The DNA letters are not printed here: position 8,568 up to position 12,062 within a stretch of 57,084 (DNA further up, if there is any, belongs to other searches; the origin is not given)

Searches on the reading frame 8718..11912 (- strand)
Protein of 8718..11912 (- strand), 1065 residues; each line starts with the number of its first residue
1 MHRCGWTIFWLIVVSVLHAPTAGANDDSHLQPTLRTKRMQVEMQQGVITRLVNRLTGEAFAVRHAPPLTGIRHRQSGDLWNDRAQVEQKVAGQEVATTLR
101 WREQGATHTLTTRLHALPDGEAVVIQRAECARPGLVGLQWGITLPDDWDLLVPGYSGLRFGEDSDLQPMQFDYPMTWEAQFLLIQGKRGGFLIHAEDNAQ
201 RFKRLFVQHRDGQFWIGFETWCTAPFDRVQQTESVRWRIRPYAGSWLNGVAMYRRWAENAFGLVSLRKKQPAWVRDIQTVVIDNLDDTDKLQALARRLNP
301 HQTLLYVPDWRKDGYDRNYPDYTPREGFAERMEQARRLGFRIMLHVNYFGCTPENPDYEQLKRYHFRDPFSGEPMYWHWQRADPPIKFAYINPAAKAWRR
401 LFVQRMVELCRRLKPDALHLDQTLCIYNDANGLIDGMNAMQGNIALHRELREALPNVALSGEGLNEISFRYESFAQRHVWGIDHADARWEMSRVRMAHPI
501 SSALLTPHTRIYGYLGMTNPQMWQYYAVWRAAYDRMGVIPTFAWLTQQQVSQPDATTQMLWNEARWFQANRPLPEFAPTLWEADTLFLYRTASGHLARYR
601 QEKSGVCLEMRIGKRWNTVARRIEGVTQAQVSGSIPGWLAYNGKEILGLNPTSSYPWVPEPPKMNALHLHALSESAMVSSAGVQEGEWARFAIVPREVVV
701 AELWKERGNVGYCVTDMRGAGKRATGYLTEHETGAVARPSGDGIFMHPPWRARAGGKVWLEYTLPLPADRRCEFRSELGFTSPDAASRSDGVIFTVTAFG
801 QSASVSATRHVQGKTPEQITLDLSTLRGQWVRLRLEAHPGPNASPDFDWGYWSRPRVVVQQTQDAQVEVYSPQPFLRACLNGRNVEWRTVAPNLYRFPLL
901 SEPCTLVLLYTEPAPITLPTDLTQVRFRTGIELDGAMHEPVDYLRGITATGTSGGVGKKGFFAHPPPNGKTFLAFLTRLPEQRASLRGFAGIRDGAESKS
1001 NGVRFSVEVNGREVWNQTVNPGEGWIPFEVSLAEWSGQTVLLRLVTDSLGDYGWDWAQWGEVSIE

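Call 28: search_protein_families(library=pfam, proteins=[window:8718-11912:-], max_evalue=0.00001)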
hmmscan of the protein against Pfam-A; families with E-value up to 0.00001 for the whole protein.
window:8718-11912:- (1065 aa): 2 families
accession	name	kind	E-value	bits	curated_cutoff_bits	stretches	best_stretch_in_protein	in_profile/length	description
PF19773.5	DUF6259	-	1.8e-16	60.6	28.7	1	239-424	9-203/300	Domain of unknown function (DUF6259)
PF08305.17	NPCBM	-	2.1e-08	34.7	23.9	0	976-1063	51-135/137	NPCBM/NEW2 domain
